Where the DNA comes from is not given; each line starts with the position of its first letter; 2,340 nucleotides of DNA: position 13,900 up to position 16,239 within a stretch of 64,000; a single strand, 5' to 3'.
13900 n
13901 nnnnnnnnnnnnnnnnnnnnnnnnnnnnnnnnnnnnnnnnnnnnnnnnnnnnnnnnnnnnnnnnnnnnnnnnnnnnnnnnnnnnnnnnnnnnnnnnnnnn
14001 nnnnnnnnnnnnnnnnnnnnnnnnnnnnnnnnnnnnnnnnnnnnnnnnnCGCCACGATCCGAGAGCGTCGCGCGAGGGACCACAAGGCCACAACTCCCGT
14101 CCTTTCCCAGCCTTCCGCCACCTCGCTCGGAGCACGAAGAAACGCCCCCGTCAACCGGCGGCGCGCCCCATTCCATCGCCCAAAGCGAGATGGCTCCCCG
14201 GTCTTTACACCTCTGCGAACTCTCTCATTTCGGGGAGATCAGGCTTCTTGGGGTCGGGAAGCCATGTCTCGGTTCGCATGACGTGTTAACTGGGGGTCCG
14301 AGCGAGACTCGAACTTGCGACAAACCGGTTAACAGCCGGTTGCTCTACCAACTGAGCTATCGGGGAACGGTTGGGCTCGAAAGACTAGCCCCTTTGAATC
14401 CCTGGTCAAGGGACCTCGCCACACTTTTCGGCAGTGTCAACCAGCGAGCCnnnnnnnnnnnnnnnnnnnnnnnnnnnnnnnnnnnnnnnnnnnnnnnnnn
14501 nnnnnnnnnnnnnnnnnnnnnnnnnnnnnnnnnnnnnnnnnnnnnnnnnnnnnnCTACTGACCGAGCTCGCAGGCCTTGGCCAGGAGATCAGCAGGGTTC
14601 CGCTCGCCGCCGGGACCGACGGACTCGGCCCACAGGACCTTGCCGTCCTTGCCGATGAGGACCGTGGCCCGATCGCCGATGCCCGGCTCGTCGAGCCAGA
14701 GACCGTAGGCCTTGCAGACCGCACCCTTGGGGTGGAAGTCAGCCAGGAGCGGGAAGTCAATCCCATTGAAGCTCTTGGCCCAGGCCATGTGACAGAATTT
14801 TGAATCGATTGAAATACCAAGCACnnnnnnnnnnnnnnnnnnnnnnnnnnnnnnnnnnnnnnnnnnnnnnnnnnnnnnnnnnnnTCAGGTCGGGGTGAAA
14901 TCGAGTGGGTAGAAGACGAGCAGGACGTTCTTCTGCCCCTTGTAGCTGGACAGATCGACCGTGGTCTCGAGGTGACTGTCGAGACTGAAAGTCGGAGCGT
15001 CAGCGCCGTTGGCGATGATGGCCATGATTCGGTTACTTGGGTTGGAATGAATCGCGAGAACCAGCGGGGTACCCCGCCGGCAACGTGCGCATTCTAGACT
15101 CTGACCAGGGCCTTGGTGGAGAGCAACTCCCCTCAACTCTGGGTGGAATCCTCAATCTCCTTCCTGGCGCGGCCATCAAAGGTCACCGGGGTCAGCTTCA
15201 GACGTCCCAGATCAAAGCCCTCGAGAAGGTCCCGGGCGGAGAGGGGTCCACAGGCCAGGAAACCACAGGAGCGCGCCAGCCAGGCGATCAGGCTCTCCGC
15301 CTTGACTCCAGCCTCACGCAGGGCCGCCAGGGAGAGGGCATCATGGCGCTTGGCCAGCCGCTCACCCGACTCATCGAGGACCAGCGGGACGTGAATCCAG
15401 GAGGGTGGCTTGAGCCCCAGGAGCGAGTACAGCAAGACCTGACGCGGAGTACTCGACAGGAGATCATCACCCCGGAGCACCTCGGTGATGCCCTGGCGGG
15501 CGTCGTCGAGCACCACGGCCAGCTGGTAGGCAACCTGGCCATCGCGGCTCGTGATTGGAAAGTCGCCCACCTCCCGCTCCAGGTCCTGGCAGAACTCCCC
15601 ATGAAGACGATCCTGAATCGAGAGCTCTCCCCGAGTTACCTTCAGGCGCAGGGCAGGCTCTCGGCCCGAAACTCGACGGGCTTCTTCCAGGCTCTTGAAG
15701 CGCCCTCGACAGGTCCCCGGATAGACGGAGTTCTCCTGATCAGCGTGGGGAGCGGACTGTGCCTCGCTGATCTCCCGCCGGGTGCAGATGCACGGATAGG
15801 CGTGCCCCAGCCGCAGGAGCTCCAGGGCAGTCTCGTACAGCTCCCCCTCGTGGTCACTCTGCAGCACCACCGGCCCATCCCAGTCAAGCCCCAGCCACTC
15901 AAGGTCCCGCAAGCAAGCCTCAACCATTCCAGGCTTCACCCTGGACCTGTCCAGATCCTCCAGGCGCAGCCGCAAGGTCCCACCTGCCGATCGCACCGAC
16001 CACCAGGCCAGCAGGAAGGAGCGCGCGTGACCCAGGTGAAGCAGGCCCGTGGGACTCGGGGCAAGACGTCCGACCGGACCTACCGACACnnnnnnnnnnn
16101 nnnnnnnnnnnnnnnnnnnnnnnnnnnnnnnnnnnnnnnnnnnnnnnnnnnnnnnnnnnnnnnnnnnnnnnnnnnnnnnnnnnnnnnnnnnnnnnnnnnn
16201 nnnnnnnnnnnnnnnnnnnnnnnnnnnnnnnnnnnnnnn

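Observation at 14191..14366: tRNA-Asn(GUU) whose correct 3-prime acceptor strand, G73 and CCA lie exactly 100 nt downstream of a long hairpin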

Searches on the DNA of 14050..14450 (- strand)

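Call 77: search_rna_families(source=window, start=14050, end=14450, threshold=evalue, max_evalue=10, show_alignments=1)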
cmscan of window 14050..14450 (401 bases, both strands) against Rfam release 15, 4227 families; matches with E-value up to 10: 3.
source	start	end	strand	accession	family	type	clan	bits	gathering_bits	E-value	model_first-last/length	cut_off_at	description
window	14298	14363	-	RF00005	tRNA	Gene; tRNA;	CL00001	51.2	29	3e-10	4-67/71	no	tRNA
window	14200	14263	+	RF03071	Sodium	Cis-reg; riboswitch;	-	19.5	40.5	0.081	1-55/55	no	Na+ riboswitch aptamer (DUF1646)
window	14296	14363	+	RF04354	Plastid-ycf2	Cis-reg;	-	16.9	65.7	0.86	1-75/75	no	Plastid-ycf2 5UTR RNA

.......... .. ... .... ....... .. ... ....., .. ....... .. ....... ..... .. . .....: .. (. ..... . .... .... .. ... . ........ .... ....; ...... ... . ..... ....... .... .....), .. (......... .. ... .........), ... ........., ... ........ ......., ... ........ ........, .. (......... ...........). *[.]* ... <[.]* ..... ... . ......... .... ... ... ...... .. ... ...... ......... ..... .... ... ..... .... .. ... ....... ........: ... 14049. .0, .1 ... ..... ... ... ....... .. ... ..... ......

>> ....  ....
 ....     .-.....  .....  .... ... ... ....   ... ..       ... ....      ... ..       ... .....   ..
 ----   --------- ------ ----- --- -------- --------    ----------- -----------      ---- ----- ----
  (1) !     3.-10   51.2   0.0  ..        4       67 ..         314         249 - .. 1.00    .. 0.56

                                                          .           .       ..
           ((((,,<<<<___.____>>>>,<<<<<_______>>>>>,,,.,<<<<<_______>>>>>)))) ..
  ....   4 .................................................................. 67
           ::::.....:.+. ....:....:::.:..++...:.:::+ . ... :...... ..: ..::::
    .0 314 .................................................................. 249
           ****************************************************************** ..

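Call 88: search_dna_similar(query=window:14125-14316:-, collection=plasmids, mode=distant, max_evalue=0.01, max_rows=10)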
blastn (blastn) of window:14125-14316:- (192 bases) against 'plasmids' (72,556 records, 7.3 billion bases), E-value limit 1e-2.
No match.

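Call 89: search_dna_similar(query=window:14125-14316:-, collection=phages, mode=distant, max_evalue=0.01, max_rows=10)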
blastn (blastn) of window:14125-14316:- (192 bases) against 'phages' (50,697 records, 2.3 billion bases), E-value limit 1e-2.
No match.

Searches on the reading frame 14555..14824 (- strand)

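Call 69: search_protein_families(library=pfam, proteins=[window:14555-14824:-], max_evalue=0.01)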
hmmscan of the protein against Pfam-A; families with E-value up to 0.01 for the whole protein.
window:14555-14824:- (89 aa): 2 families
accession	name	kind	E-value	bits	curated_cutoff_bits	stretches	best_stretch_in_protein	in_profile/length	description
PF00578.27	AhpC-TSA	-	1.2e-11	45.1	26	1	2-65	63-123/124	AhpC/TSA family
PF08534.16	Redoxin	-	8.8e-06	26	26.6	1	10-72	75-137/148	Redoxin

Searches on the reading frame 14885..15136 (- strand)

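Call 69: search_protein_families(library=pfam, proteins=[window:14885-15136:-], max_evalue=0.01)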
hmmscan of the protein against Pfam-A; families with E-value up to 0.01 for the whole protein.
window:14885-15136:- (83 aa): 2 families
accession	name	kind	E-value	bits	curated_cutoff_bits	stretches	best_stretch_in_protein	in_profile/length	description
PF00578.27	AhpC-TSA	-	5.9e-07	29.9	26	1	44-82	2-39/124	AhpC/TSA family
PF08534.16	Redoxin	-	0.00027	21.2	26.6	1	43-83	2-43/148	Redoxin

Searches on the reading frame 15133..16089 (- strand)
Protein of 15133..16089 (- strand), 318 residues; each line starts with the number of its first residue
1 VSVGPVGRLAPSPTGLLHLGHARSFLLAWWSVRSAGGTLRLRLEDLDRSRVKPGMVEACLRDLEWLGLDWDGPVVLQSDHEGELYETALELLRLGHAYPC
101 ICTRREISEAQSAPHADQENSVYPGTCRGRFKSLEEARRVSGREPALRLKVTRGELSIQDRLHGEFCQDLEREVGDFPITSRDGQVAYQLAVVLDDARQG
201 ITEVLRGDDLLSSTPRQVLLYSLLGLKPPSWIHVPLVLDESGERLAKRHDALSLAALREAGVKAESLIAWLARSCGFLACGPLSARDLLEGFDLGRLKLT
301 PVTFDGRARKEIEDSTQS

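Call 19: find_related_loci(query=window:15133-16089:-, collection=genome_contigs, flank=10000)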
Query window:15133-16089:- (318 aa) in genome_contigs; peptide patterns used: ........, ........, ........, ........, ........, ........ (x = any residue, [..] = any of these).
599 stretches matched a pattern (row limit reached: there are more); 572 encode a relative of the query (tblastn E <= 1e-3); the best 80 are kept; 80 distinct loci.
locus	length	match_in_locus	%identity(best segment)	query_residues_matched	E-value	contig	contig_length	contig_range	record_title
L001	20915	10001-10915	61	5-309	1e-115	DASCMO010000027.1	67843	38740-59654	MAG TPA_asm: Planctomycetota bacterium isolate Fu_MAG_107 c_000000245277, whole genome shotgun sequence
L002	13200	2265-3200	59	5-312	1e-111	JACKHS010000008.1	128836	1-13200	MAG: Planctomycetota bacterium isolate HK-STAS-PLAN-24 HK-STAS-PLAN-24_8, whole genome shotgun sequence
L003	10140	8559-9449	63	6-304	5e-111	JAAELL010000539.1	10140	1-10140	MAG: bacterium isolate Bpl_4 BplG_CONTIG6175507, whole genome shotgun sequence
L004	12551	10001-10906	58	2-303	4e-110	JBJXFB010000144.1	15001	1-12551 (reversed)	MAG: Planctomycetota bacterium isolate F1F2.bin.70 k127_1709670, whole genome shotgun sequence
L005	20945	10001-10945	59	1-312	2e-109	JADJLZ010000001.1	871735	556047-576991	MAG: Planctomycetota bacterium isolate EsbW_18-Q3-R4-48_BAT3C.505 tig00001921-10-8697650, whole genome shotgun sequence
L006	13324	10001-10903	61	5-305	2e-108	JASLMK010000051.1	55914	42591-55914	MAG: Planctomycetota bacterium isolate Arabian10_MAG_46 c_000000586641, whole genome shotgun sequence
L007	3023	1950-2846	57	6-304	7e-109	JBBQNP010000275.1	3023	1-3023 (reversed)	MAG: Planctomycetota bacterium isolate Co_metawrap_274 Cmw_274_k141_15322211_length_3023_cov_6.9917, whole genome shotgu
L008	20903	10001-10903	56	4-304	5e-103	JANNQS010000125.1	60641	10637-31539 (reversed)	MAG: Planctomycetota bacterium isolate SOY_31_metabat_411 SOY_31_k141_1906604, whole genome shotgun sequence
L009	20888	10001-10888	57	6-301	4e-103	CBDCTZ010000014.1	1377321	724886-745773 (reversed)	MAG: Polyangiaceae bacterium isolate 4c7673ea-cc67-4993-aab5-aed0b62f3259 genome assembly, contig: contig_14, whole geno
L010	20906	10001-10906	57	1-302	9e-102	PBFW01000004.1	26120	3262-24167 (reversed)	MAG: Deltaproteobacteria bacterium isolate SP3084 32890, whole genome shotgun sequence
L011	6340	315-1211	56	5-303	2e-101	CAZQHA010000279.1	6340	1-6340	MAG TPA_asm: uncultured Planctomycetaceae bacterium isolate SRP287051_co1_201 genome assembly, contig: NODE_14865_length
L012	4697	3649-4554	57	3-304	9e-102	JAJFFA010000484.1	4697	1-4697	MAG: Planctomycetota bacterium isolate OFTM79 OFTM79_483, whole genome shotgun sequence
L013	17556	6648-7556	56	6-305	7e-101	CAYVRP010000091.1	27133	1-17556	MAG TPA_asm: uncultured Polyangiaceae bacterium isolate SRP167436_co1_19 genome assembly, contig: NODE_2593_length_27133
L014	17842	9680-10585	56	2-303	5e-100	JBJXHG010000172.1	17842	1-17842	MAG: Planctomycetota bacterium isolate F1F2.bin.111 k127_9903069, whole genome shotgun sequence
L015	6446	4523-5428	54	1-302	3e-97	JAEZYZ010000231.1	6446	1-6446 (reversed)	MAG: Proteobacteria bacterium isolate OH_PFB_28 k127_1295626, whole genome shotgun sequence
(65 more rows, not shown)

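Call 29: find_homologous_proteins(query=window:15133-16089:-, max_evalue=1e-60)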
Query window:15133-16089:- (318 aa): 5624 proteins with E <= 1e-60 among 8000 candidates; the best 120 are listed.
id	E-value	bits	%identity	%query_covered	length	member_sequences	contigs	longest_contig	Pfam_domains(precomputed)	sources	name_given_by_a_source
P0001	2.0e-205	699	98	100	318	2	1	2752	PF00749.28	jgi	jgi:glutamyl-tRNA synthetase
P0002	2.4e-132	459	69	95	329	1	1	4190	PF00749.28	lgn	-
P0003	1.0e-130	454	68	95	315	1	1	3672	PF00749.28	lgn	-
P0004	5.4e-128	445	68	97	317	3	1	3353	PF00749.28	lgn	-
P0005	3.6e-127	442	67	96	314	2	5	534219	PF00749.28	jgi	-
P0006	1.7e-124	433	65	95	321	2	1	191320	PF00749.28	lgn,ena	-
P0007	3.5e-124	432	66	97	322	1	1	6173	PF00749.28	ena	-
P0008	7.8e-124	431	66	99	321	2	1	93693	PF00749.28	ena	-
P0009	8.9e-124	431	66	96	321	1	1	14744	PF00749.28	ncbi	-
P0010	1.3e-123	430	67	90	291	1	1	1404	PF00749.28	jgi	-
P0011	2.8e-123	429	66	97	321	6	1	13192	PF00749.28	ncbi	-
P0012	2.7e-122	426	63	99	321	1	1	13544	PF00749.28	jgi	jgi:glutamyl-tRNA synthetase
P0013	6.5e-122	425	65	97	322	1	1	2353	PF00749.28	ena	-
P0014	7.6e-122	424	64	95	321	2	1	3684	PF00749.28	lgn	-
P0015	1.4e-121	424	66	95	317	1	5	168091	PF00749.28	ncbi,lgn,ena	-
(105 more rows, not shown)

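Call 30: find_encoding_contigs(protein=P0001, flank=10000, max_places=4)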
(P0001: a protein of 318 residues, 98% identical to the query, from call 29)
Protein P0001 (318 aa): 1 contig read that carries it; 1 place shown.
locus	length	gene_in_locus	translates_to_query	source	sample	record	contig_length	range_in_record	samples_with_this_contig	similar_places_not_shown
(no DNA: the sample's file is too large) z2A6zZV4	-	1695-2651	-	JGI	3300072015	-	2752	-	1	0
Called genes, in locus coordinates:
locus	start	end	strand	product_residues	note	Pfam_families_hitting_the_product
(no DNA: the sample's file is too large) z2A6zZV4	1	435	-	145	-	?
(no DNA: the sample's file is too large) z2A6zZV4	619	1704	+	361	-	PF01408:GFO_IDH_MocA, PF22725:GFO_IDH_MocA_C3, PF02894:GFO_IDH_MocA_C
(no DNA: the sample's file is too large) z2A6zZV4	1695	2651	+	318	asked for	PF00749:tRNA-synt_1c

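Call 31: find_encoding_contigs(protein=P0005, flank=10000, max_places=5)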
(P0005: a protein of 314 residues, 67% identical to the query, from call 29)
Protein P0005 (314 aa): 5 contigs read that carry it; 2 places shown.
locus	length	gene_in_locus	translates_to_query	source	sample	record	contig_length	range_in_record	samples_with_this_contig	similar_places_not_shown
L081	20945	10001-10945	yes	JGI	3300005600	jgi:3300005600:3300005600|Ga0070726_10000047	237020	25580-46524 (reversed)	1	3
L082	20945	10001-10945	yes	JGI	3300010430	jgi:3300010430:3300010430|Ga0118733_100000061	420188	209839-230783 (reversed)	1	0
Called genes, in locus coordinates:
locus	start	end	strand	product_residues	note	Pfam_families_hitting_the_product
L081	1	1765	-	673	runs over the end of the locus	-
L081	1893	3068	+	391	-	PF17785:PUA_3, PF10672:Methyltrans_SAM, PF01728:FtsJ, PF13649:Methyltransf_25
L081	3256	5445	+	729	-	PF27167:HTH_GRAD, PF03449:GreA_GreB_N, PF01272:GreA_GreB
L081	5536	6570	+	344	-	PF01022:HTH_5, PF12802:MarR_2, PF12840:HTH_20, PF01209:Ubie_methyltran, PF13489:Methyltransf_23, PF08241:Methyltransf_11, PF08242:Methyltransf_12, PF13649:Methyltransf_25, +1 more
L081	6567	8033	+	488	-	PF05221:AdoHcyase, PF00670:AdoHcyase_NAD, PF02826:2-Hacid_dh_C, PF07991:KARI_N (weak)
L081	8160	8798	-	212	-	PF13505:OMP_b-brl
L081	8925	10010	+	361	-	PF01408:GFO_IDH_MocA, PF22725:GFO_IDH_MocA_C3, PF02894:GFO_IDH_MocA_C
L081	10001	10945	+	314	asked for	PF00749:tRNA-synt_1c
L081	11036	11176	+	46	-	PF00578:AhpC-TSA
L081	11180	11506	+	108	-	PF00578:AhpC-TSA, PF08534:Redoxin (weak)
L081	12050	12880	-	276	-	PF13683:rve_3 (weak)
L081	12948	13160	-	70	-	PF04384:Fe-S_assembly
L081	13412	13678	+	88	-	PF01527:HTH_Tnp_1, PF13384:HTH_23 (weak)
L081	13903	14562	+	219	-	PF24764:rva_4 (weak), PF00665:rve, PF13683:rve_3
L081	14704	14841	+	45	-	-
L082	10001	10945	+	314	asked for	PF00749:tRNA-synt_1c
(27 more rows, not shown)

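Call 32: find_encoding_contigs(protein=P0002, flank=10000, max_places=3)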
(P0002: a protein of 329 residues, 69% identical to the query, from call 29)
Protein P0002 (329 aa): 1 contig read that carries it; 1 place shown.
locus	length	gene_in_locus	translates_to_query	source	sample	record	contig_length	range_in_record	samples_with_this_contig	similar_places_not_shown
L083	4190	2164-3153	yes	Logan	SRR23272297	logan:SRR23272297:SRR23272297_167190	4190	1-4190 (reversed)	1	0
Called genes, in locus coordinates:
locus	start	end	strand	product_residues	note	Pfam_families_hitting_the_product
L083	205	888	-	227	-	PF13505:OMP_b-brl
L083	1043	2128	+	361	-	PF01408:GFO_IDH_MocA, PF22685:Gal80p_C-like, PF22725:GFO_IDH_MocA_C3, PF02894:GFO_IDH_MocA_C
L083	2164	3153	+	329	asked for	PF00749:tRNA-synt_1c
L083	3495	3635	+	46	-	PF00578:AhpC-TSA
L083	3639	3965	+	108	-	PF00578:AhpC-TSA, PF08534:Redoxin (weak)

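Call 44: find_encoding_contigs(protein=P0006, flank=10000, max_places=2)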
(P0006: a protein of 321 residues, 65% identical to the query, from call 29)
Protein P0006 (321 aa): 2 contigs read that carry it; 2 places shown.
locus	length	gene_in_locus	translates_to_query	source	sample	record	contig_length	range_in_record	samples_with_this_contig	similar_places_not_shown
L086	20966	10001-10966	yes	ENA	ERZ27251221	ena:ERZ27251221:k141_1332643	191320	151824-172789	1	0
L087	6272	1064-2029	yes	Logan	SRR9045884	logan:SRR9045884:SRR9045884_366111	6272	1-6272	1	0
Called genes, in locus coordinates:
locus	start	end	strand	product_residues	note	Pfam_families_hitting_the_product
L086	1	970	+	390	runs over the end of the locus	PF17785:PUA_3, PF10672:Methyltrans_SAM, PF01728:FtsJ, PF13649:Methyltransf_25 (weak)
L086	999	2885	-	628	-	-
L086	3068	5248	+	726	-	PF27167:HTH_GRAD, PF03449:GreA_GreB_N, PF01272:GreA_GreB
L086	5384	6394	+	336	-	PF01022:HTH_5, PF12840:HTH_20, PF01209:Ubie_methyltran, PF13489:Methyltransf_23, PF13847:Methyltransf_31, PF08241:Methyltransf_11, PF08242:Methyltransf_12, PF13649:Methyltransf_25, +1 more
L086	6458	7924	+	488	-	PF05221:AdoHcyase, PF00670:AdoHcyase_NAD, PF02826:2-Hacid_dh_C, PF07991:KARI_N (faint)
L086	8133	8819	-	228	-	-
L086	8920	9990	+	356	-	PF01408:GFO_IDH_MocA, PF02894:GFO_IDH_MocA_C, PF22725:GFO_IDH_MocA_C3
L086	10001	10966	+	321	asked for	PF00749:tRNA-synt_1c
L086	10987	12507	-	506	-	PF07396:Porin_O_P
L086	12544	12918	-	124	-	PF11810:DUF3332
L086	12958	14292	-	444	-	PF04966:OprB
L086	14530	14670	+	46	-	PF00578:AhpC-TSA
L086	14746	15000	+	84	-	PF00578:AhpC-TSA, PF08534:Redoxin (weak)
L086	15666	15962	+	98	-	-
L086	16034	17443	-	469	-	PF07396:Porin_O_P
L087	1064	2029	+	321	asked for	PF00749:tRNA-synt_1c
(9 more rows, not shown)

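Call 45: find_encoding_contigs(protein=P0008, flank=10000, max_places=2)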
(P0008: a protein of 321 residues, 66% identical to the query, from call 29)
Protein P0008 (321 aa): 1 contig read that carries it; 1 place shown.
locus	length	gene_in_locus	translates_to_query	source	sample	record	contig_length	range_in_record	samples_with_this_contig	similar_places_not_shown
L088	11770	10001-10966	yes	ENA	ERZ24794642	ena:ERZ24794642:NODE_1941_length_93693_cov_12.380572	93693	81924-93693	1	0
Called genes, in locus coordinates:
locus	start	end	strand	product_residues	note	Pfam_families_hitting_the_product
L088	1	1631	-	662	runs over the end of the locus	PF07969:Amidohydro_3 (weak), PF01979:Amidohydro_1 (weak)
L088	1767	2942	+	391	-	PF17785:PUA_3, PF10672:Methyltrans_SAM, PF01728:FtsJ (weak), PF13649:Methyltransf_25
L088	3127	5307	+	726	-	PF27167:HTH_GRAD, PF03449:GreA_GreB_N, PF01272:GreA_GreB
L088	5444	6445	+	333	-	PF01022:HTH_5, PF12802:MarR_2, PF12840:HTH_20, PF01209:Ubie_methyltran, PF13489:Methyltransf_23, PF13847:Methyltransf_31, PF08241:Methyltransf_11, PF08242:Methyltransf_12, +4 more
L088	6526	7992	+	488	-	PF05221:AdoHcyase, PF00670:AdoHcyase_NAD, PF02826:2-Hacid_dh_C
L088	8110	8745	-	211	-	PF13505:OMP_b-brl (weak)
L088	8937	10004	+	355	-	PF01408:GFO_IDH_MocA, PF02894:GFO_IDH_MocA_C, PF22725:GFO_IDH_MocA_C3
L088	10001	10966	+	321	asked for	PF00749:tRNA-synt_1c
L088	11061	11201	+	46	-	PF08534:Redoxin (weak), PF00578:AhpC-TSA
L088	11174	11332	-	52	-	-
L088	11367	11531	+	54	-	-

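Call 46: find_encoding_contigs(protein=P0004, flank=10000, max_places=2)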
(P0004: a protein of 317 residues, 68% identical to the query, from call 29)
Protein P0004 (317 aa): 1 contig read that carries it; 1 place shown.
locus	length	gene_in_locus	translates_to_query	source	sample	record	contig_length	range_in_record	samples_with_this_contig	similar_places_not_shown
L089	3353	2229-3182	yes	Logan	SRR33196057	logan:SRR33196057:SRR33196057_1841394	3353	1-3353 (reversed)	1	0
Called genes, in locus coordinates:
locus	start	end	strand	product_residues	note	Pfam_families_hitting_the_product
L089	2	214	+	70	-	?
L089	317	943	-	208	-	PF13505:OMP_b-brl (weak)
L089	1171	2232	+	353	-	PF01408:GFO_IDH_MocA, PF02894:GFO_IDH_MocA_C, PF22725:GFO_IDH_MocA_C3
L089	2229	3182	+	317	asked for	PF00749:tRNA-synt_1c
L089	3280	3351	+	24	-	?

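Call 69: search_protein_families(library=pfam, proteins=[L090:16580-17410:+, L090:8561-9535:+, L090:2400-4523:+, L090:4878-5288:+, L090:7290-8105:-], max_evalue=0.01)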
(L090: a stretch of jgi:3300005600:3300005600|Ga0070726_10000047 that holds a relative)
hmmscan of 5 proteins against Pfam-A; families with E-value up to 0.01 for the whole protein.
L090:16580-17410:+ (276 aa): 3 families
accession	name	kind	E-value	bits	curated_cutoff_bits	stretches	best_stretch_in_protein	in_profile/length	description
PF13683.12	rve_3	-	1e-06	28.8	26.5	1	183-244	4-65/67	Integrase core domain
PF00665.32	rve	-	0.00092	19.9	32.6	1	106-188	14-98/102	Integrase core domain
PF13565.12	HTH_32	-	0.0098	16.9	33.7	0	26-76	14-64/73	Homeodomain-like domain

L090:8561-9535:+ (324 aa): 1 family
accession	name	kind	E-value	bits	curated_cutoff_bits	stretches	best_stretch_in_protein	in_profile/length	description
PF17820.7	PDZ_6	-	5.8e-05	23.2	27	1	241-295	2-54/54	PDZ domain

L090:2400-4523:+ (707 aa): 0 families

L090:4878-5288:+ (136 aa): 1 family
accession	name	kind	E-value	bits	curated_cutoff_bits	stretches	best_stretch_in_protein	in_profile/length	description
PF01322.25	Cytochrom_C_2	-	0.00015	23.1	26.5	1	91-134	78-119/121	Cytochrome C'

L090:7290-8105:- (271 aa): 1 family
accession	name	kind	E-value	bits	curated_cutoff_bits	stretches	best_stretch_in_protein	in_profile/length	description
PF00198.28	2-oxoacid_dh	-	4.1e-17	62.8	23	2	187-266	148-225/232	2-oxoacid dehydrogenases acyltransferase (catalytic domain)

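Call 84: find_encoding_contigs(protein=P0003, flank=10000, max_places=2)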
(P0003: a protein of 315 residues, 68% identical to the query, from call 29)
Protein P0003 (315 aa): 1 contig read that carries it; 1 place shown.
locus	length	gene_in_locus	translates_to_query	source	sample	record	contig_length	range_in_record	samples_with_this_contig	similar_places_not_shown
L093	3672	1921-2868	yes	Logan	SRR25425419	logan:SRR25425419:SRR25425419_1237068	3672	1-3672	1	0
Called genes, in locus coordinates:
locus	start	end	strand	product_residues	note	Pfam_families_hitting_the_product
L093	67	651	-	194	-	PF13505:OMP_b-brl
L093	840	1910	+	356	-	PF01408:GFO_IDH_MocA, PF02894:GFO_IDH_MocA_C, PF22685:Gal80p_C-like (weak), PF22725:GFO_IDH_MocA_C3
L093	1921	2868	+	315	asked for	PF00749:tRNA-synt_1c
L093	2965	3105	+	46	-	PF08534:Redoxin (weak), PF00578:AhpC-TSA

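Call 85: find_encoding_contigs(protein=P0009, flank=10000, max_places=2)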
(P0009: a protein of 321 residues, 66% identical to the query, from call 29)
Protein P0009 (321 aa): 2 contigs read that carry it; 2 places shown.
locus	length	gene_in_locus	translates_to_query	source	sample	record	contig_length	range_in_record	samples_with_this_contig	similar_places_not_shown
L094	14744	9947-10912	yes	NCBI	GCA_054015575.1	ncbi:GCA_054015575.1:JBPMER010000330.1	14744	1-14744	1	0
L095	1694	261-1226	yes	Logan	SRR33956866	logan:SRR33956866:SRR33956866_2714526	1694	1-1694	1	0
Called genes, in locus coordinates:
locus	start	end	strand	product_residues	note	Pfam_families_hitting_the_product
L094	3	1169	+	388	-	?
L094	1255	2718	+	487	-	PF05221:AdoHcyase, PF00670:AdoHcyase_NAD, PF02826:2-Hacid_dh_C (weak)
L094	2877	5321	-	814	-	PF08281:Sigma70_r4_2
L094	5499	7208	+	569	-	PF03150:CCP_MauG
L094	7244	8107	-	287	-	PF13489:Methyltransf_23, PF08241:Methyltransf_11, PF13649:Methyltransf_25 (weak)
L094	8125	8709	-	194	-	-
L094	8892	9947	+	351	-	PF01408:GFO_IDH_MocA, PF22725:GFO_IDH_MocA_C3, PF02894:GFO_IDH_MocA_C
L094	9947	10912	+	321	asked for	PF00749:tRNA-synt_1c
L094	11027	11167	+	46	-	PF08534:Redoxin (weak), PF00578:AhpC-TSA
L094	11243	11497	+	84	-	PF00578:AhpC-TSA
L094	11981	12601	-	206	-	-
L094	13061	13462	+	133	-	-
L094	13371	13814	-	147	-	-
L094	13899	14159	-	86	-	-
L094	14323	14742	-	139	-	?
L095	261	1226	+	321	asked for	PF00749:tRNA-synt_1c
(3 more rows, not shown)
